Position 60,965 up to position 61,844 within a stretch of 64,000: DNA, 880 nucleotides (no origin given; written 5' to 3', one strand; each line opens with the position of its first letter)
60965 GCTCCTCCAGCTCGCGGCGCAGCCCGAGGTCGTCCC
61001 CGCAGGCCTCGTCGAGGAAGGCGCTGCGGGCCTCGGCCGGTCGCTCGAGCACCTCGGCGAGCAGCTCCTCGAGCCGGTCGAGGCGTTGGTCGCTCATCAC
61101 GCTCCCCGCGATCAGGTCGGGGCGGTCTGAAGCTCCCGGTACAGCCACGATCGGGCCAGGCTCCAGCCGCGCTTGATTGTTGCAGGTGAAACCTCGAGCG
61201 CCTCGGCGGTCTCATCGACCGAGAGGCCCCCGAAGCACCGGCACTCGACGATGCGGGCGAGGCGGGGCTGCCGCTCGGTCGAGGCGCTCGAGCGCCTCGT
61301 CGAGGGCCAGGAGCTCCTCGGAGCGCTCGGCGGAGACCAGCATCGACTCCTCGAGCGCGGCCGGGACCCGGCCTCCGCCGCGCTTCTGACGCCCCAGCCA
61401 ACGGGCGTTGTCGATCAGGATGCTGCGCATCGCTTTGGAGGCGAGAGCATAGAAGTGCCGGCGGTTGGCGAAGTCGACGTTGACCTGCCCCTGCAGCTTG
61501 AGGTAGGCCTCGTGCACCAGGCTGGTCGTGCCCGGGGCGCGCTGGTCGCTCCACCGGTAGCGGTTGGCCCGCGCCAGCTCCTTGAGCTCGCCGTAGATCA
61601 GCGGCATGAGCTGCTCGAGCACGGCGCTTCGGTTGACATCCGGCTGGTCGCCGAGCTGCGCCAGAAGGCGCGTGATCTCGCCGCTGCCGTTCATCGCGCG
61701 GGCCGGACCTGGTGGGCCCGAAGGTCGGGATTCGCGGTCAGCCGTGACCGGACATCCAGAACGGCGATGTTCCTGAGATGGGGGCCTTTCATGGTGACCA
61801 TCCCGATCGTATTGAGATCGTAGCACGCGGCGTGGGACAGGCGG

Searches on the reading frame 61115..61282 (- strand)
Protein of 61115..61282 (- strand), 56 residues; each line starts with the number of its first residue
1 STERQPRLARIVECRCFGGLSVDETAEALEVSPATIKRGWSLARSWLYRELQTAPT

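Call 61: search_protein_families(library=pfam, proteins=[window:61115-61282:-], max_evalue=0.001)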
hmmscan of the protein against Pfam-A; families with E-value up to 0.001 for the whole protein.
seq(56 aa): 2 families
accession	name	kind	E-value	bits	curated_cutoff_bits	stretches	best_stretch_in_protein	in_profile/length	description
PF07638.17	Sigma70_ECF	-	7.8e-15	55.7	21.1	1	4-52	136-184/185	ECF sigma factor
PF08281.18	Sigma70_r4_2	-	1e-05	25.5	25.7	1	6-44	13-51/54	Sigma-70, region 4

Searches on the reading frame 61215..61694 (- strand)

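Call 61: search_protein_families(library=pfam, proteins=[window:61215-61694:-], max_evalue=0.001)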
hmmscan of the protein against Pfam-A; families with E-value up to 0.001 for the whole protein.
seq(160 aa): 1 family
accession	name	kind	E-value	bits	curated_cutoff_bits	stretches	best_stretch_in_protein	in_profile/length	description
PF07638.17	Sigma70_ECF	-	6.4e-25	88.6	21.1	1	6-151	3-144/185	ECF sigma factor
